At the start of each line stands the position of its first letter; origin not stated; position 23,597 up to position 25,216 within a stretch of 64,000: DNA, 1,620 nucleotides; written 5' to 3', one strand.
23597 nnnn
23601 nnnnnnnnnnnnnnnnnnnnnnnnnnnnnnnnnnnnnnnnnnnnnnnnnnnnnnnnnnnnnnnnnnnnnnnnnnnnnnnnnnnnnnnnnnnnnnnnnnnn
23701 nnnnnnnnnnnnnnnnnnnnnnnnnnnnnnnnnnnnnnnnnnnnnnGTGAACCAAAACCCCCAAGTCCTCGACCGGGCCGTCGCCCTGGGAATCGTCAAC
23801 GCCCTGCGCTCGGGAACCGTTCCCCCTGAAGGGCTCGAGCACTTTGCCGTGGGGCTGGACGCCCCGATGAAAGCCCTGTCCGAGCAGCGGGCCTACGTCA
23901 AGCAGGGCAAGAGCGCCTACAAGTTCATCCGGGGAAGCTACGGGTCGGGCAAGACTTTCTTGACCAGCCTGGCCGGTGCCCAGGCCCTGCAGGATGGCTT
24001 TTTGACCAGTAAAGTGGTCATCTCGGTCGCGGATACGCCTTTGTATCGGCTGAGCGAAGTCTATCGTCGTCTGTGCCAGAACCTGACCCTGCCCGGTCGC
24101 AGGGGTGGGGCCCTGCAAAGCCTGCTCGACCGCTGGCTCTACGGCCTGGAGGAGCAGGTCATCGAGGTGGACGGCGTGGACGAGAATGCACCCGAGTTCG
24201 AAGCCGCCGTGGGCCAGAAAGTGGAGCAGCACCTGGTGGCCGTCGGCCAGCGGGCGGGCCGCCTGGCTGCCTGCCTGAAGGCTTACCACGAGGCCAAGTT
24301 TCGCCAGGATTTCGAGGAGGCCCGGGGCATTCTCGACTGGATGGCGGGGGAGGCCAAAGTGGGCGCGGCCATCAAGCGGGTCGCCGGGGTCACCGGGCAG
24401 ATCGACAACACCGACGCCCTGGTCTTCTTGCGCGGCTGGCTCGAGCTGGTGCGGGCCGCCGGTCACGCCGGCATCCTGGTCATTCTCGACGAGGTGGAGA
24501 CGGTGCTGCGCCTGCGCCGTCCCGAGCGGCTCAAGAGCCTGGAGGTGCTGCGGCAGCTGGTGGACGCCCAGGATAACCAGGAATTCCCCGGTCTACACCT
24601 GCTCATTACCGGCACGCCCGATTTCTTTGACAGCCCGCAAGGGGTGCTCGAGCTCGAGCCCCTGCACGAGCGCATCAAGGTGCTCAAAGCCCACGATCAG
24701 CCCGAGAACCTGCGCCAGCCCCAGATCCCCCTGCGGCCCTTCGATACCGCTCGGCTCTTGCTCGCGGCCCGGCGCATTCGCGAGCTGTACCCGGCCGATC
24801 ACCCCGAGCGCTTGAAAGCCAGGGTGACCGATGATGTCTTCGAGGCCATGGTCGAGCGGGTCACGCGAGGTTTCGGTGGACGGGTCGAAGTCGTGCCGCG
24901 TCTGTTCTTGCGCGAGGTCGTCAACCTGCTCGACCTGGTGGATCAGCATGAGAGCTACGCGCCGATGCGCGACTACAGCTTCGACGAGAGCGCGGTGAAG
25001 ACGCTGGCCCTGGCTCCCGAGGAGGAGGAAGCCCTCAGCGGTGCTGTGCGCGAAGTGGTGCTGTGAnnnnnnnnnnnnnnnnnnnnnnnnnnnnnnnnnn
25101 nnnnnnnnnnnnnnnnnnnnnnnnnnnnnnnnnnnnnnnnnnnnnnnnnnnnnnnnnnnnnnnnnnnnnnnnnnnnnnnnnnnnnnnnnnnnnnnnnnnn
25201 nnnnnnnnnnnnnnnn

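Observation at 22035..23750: Cytoplasmic, cysteine-rich PbH1 beta-helix protein with C-terminal winged helix as lead gene of the ATPase/helicase operon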

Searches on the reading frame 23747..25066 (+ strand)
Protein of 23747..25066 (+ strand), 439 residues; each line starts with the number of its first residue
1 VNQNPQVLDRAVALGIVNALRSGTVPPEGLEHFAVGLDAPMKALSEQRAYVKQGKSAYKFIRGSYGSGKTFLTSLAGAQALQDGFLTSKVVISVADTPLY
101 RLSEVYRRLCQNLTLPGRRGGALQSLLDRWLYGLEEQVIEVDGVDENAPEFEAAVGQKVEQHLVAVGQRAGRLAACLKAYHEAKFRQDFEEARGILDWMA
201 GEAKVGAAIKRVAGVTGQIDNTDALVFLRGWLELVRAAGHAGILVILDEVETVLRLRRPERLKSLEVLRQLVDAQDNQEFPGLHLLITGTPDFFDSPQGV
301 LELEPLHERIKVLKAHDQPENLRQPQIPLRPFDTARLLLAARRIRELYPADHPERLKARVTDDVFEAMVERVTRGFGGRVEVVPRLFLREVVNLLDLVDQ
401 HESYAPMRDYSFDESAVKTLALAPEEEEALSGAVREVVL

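Call 5: search_protein_families(library=pfam, proteins=[window:23747-25066:+], max_evalue=0.01)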
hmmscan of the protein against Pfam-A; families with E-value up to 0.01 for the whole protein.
window:23747-25066:+ (439 aa): 3 families
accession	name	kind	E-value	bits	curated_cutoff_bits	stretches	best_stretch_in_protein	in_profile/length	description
PF10923.14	BrxC_BrxD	-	2.3e-121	406.1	22.2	1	13-412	6-412/414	BREX system ATP-binding protein BrxC/D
PF13401.12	AAA_22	-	3.3e-07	31.1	27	0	62-140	11-86/130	AAA domain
PF13191.12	AAA_16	-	0.0042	18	32.6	0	50-211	18-104/167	AAA ATPase domain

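Call 6: search_protein_families(library=padloc, proteins=[window:23747-25066:+], max_evalue=0.01)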
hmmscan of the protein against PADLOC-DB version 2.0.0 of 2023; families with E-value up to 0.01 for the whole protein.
window:23747-25066:+ (439 aa): 2 families
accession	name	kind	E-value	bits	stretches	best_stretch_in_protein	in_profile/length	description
PDLC02494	BrxD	-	2.6e-141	469.8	1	15-430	11-427/440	BrxD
PDLC03959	SngB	-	1.5e-45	154.1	1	13-404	11-409/439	-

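Call 52: search_dna_similar(query=window:23747-25063:+, collection=plasmids, mode=protein, max_rows=40, rows=spread)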
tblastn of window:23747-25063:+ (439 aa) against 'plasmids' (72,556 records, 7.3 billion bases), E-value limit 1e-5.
Records with a match: 690; places in all: 692; records where one place covers at least 80% of the query: 669.
Best place of each record, by identity: <60% 690.
By first word of the organism name: Klebsiella 446; Salmonella 142; Escherichia 14; Sulfitobacter 7; Phaeobacter 5; Azospirillum 4; Bradyrhizobium 4; Raoultella 4; Paracoccus 3; Mesorhizobium 3; and 48 more.
By predicted mobility (MOB-suite, as given by PLSDB): conjugative 537; non-mobilizable 109; mobilizable 44.
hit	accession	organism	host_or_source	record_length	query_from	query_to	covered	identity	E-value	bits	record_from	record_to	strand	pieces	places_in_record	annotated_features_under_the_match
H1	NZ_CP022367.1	Azospirillum sp. TSH58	single cell,paddy soils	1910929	7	400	90%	42.9%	3e-87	297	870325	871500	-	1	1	record has no annotation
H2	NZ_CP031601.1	Roseovarius indicus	pure culture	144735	16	401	88%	28.4%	2e-20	102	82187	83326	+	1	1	ATP-binding protein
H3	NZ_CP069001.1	Sulfitobacter mediterraneus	Skeletonema costatum,The surface ...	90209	16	401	88%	27.4%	5e-19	97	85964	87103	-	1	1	ATP-binding protein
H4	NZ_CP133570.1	Pseudoalteromonas sp. HL-AS1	sediment core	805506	15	403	89%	25.0%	5e-19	97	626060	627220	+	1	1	ATP-binding protein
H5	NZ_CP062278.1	Klebsiella pneumoniae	swine,single cell,oropharyngeal sample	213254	16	403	88%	24.0%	1e-16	91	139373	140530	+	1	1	ATP-binding protein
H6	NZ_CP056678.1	Enterobacter hormaechei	culture,Wastewater effluent sample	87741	16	403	88%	24.0%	1e-16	90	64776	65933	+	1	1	ATP-binding protein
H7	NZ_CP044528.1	Klebsiella grimontii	Coffee Cup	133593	16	403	88%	24.0%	1e-16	90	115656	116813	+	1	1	ATP-binding protein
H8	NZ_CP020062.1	Klebsiella pneumoniae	-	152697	16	403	88%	24.0%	1e-16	90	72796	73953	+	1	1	ATP-binding protein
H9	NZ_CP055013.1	Klebsiella quasipneumoniae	Shek Wu Hui WWTPs_72 WWTPs effluent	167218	16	403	88%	24.0%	1e-16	90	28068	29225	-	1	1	ATP-binding protein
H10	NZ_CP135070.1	Klebsiella variicola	Homo sapiens,stool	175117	16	403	88%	24.0%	1e-16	90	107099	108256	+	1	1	ATP-binding protein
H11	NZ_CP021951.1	Klebsiella pneumoniae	-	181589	16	403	88%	24.0%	1e-16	90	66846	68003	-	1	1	ATP-binding protein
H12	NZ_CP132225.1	Escherichia coli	Homo sapiens,urine,urine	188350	16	403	88%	24.0%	1e-16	90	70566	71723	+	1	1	ATP-binding protein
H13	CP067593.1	Klebsiella pneumoniae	Homo sapiens,respiratory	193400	16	403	88%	24.0%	1e-16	90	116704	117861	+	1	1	ATP-binding protein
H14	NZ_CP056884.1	Klebsiella pneumoniae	culture,Wastewater influent sample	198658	16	403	88%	24.0%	1e-16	90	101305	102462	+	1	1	ATP-binding protein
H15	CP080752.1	Klebsiella pneumoniae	Homo sapiens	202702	16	403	88%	24.0%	1e-16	90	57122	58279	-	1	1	none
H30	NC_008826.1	Methylibium petroleiphilum PM1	-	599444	16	401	88%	24.0%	4e-16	89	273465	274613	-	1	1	ATP-binding protein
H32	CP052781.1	Salmonella enterica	Chicken Wings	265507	16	401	88%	23.6%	5e-16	88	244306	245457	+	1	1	ATP-binding protein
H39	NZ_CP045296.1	Paenibacillus cellulositrophicus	cell culture,Thai soil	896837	1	310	71%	27.7%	2e-24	114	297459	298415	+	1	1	ATP-binding protein | TerB N-terminal domain-containing protein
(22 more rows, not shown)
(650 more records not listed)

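Call 54: get_annotated_region(hit=H5, flank=5000)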
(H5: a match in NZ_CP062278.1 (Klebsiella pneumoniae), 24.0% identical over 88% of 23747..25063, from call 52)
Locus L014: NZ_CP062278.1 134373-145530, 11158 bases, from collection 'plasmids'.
description: Klebsiella pneumoniae strain 200 plasmid pkp2001, complete sequence
organism: Klebsiella pneumoniae (NCBI taxid 573)
taxonomy: Bacteria; Pseudomonadota; Gammaproteobacteria; Enterobacterales; Enterobacteriaceae; Klebsiella; Klebsiella pneumoniae
host: -; source: swine,single cell,oropharyngeal sample; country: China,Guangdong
typing (MOB-suite, as given by PLSDB): non-mobilizable; replicon IncFIB,IncHI1B,IncU
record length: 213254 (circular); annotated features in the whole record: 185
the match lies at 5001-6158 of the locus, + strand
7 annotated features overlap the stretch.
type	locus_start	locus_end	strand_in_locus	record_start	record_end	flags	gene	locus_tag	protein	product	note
CDS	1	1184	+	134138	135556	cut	-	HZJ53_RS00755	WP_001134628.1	UvrD-helicase domain-containing protein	-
CDS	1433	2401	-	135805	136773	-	-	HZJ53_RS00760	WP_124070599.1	IS5-like element IS903B family transposase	GO:0006313 - DNA transposition [Evidence IEA]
CDS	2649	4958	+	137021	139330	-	-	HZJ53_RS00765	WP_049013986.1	TerB N-terminal domain-containing protein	-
CDS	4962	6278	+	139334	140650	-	-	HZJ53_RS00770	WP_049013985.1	ATP-binding protein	-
CDS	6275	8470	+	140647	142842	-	-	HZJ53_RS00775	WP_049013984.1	DEAD/DEAH box helicase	-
CDS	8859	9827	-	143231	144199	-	-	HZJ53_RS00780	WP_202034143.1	IS5-like element IS903B family transposase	GO:0006313 - DNA transposition [Evidence IEA]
CDS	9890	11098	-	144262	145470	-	-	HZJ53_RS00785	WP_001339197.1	IS4-like element ISVsa5 family transposase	GO:0006313 - DNA transposition [Evidence IEA]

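Call 55: get_annotated_region(hit=H39, flank=5000)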
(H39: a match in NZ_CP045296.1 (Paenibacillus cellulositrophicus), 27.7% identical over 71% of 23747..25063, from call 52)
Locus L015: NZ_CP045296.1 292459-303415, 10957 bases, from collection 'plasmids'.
description: Paenibacillus cellulositrophicus strain KACC 16577 plasmid unnamed1, complete sequence
organism: Paenibacillus cellulositrophicus (NCBI taxid 562959)
taxonomy: Bacteria; Bacillota; Bacilli; Bacillales; Paenibacillaceae; Paenibacillus; Paenibacillus cellulositrophicus
host: -; source: cell culture,Thai soil; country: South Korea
typing (MOB-suite, as given by PLSDB): non-mobilizable
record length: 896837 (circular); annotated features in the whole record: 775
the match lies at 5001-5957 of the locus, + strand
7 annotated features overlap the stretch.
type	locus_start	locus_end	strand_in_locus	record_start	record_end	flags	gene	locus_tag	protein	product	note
CDS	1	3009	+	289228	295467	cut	-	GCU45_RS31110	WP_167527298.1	S-layer homology domain-containing protein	-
CDS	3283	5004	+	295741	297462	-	-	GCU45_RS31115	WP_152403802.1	TerB N-terminal domain-containing protein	-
CDS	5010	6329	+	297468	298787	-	-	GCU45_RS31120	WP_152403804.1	ATP-binding protein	-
CDS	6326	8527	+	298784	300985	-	-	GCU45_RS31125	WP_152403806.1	DEAD/DEAH box helicase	-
CDS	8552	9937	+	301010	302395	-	-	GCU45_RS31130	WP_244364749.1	hypothetical protein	-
CDS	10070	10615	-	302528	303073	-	-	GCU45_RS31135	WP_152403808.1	TetR/AcrR family transcriptional regulator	GO:0006355 - regulation of DNA-templated transcription [Evidence IEA]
CDS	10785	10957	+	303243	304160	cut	-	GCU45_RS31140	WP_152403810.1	alpha/beta hydrolase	-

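Call 56: get_annotated_region(hit=H1, flank=8000)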
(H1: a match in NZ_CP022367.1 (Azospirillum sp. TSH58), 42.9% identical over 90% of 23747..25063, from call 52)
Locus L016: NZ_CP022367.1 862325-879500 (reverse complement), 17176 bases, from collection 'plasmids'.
description: Azospirillum sp. TSH58 plasmid TSH58_p02, complete sequence
organism: Azospirillum sp. TSH58 (NCBI taxid 664962)
taxonomy: Bacteria; Pseudomonadota; Alphaproteobacteria; Rhodospirillales; Azospirillaceae; Azospirillum; Azospirillum sp. TSH58
host: -; source: single cell,paddy soils; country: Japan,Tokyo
typing (MOB-suite, as given by PLSDB): mobilizable; replicon rep_cluster_622; relaxase MOBQ
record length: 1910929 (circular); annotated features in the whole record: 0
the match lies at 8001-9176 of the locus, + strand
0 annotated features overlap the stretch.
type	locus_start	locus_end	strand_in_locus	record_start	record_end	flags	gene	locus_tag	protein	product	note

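Call 64: get_annotated_region(hit=H2, flank=3500)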
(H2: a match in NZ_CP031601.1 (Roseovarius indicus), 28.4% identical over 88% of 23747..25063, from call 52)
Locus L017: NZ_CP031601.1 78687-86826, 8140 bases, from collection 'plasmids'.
description: Roseovarius indicus strain DSM 26383 plasmid pRIdsm_03, complete sequence
organism: Roseovarius indicus (NCBI taxid 540747)
taxonomy: Bacteria; Pseudomonadota; Alphaproteobacteria; Rhodobacterales; Roseobacteraceae; Roseovarius; Roseovarius indicus
host: -; source: pure culture; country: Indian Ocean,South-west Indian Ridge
typing (MOB-suite, as given by PLSDB): conjugative; replicon rep_cluster_579; relaxase MOBP; mating-pair formation MPF_T
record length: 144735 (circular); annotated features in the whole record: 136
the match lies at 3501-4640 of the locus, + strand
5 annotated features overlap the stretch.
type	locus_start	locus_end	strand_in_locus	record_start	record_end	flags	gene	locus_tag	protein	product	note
CDS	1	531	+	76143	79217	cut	-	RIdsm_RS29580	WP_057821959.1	SMC family ATPase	-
CDS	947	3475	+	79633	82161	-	-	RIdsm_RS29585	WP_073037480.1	TerB N-terminal domain-containing protein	-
CDS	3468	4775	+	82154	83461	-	-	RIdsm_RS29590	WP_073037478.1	ATP-binding protein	-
CDS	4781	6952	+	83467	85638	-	-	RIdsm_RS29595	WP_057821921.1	DEAD/DEAH box helicase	-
CDS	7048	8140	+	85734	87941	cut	-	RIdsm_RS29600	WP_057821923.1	hypothetical protein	-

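Call 65: get_annotated_region(hit=H4, flank=3500)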
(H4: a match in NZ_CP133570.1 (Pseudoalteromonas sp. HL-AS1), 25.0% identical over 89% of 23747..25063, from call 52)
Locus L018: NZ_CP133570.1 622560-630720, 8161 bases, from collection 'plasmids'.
description: Pseudoalteromonas sp. HL-AS1 plasmid unnamed, complete sequence
organism: Pseudoalteromonas sp. HL-AS1 (NCBI taxid 3071081)
taxonomy: Bacteria; Pseudomonadota; Gammaproteobacteria; Alteromonadales; Pseudoalteromonadaceae; Pseudoalteromonas; Pseudoalteromonas sp. HL-AS1
host: -; source: sediment core; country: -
typing (MOB-suite, as given by PLSDB): non-mobilizable
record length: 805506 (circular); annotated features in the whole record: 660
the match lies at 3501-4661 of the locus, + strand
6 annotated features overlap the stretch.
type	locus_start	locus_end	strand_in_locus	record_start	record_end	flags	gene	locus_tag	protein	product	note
CDS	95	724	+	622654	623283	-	-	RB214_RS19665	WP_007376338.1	hemolysin III family protein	-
CDS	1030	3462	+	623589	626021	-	-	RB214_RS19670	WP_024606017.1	TerB N-terminal domain-containing protein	-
CDS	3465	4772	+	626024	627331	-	-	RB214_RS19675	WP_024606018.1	ATP-binding protein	-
CDS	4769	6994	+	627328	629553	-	-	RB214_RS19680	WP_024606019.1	DEAD/DEAH box helicase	-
CDS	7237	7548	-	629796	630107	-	-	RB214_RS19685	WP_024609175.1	MGMT family protein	GO:0006281 - DNA repair [Evidence IEA]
CDS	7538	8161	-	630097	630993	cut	-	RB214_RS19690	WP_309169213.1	LysR family transcriptional regulator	GO:0006355 - regulation of DNA-templated transcription [Evidence IEA]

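Call 66: get_annotated_region(hit=H30, flank=3500)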
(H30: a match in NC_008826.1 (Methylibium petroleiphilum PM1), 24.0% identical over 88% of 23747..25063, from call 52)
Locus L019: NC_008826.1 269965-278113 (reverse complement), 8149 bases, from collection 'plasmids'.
description: Methylibium petroleiphilum PM1 plasmid RPME01, complete sequence
organism: Methylibium petroleiphilum PM1 (NCBI taxid 420662)
taxonomy: Bacteria; Pseudomonadota; Betaproteobacteria; Burkholderiales; Sphaerotilaceae; Methylibium; Methylibium petroleiphilum; Methylibium petroleiphilum PM1
host: -; source: -; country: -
typing (MOB-suite, as given by PLSDB): conjugative; relaxase MOBP; mating-pair formation MPF_F
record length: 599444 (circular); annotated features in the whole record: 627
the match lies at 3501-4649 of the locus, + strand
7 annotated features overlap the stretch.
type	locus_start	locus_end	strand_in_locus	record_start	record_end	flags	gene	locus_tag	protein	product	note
CDS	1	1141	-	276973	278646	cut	-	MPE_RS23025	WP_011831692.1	DUF4942 domain-containing protein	-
CDS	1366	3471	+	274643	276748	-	-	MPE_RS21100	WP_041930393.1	TerB N-terminal domain-containing protein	-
CDS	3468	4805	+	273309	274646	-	-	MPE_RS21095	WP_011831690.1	ATP-binding protein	-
CDS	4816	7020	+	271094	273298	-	-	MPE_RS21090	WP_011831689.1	DEAD/DEAH box helicase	-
CDS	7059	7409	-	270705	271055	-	-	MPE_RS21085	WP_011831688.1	hypothetical protein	-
CDS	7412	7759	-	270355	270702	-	-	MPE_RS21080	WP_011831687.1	hypothetical protein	-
CDS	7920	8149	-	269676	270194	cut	-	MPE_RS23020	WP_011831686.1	hypothetical protein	-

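Call 67: get_annotated_region(hit=H32, flank=3500)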
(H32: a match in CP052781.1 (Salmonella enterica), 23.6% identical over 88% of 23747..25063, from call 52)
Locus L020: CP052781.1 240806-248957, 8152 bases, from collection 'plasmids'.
description: Salmonella enterica strain CVM N19S0949 plasmid pN19S0949, complete sequence
organism: Salmonella enterica (NCBI taxid 28901)
taxonomy: Bacteria; Pseudomonadota; Gammaproteobacteria; Enterobacterales; Enterobacteriaceae; Salmonella; Salmonella enterica
host: -; source: Chicken Wings; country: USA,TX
typing (MOB-suite, as given by PLSDB): conjugative; replicon IncFIB; relaxase MOBP,MOBP; mating-pair formation MPF_I
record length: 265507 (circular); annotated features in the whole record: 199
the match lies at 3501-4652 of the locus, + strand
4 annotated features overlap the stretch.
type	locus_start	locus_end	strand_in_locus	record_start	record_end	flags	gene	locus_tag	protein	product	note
CDS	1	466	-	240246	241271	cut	-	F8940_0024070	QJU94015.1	IS110 family transposase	-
CDS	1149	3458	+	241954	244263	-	-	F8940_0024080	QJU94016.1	ATPase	-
CDS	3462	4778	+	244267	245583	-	-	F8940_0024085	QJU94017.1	ATP-binding protein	-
CDS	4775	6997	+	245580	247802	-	-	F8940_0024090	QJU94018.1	DEAD/DEAH box helicase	-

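Call 75: search_protein_families(library=pfam, proteins=[L016:67-3489:+, L016:3510-4922:+], max_evalue=0.001)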
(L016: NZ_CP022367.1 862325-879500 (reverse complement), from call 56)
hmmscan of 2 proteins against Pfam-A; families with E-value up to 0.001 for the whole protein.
L016:67-3489:+ (1140 aa): 3 families
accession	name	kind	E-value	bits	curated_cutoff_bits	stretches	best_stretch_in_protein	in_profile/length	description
PF07669.17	Eco57I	-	2e-19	70.8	25.3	1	203-460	1-165/171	Eco57I restriction-modification methylase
PF20473.4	MmeI_Mtase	-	4.1e-10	39.7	27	1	151-225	16-85/259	MmeI, DNA-methyltransferase domain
PF02384.22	N6_Mtase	-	4.4e-08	33.3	20.4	1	374-485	123-237/311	N-6 DNA Methylase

L016:3510-4922:+ (470 aa): 2 families
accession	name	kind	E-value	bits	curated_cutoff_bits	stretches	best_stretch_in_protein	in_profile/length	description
PF00753.33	Lactamase_B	-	2.4e-06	28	22.7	1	13-84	4-76/196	Metallo-beta-lactamase superfamily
PF25281.1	MBL_MAP1B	-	0.0008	18.9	37.6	0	14-84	30-98/279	MAP1B MBL-like domain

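Call 95: search_protein_families(library=ncbifam, proteins=[window:23747-25063:+], max_evalue=0.001)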
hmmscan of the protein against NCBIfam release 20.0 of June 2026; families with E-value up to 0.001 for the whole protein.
window:23747-25063:+ (439 aa): 1 family
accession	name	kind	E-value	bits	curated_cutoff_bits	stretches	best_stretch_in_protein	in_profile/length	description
NF033438.1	BREX_BrxD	equivalog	1.9e-139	465.4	350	1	15-418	7-414/423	BREX system ATP-binding protein BrxD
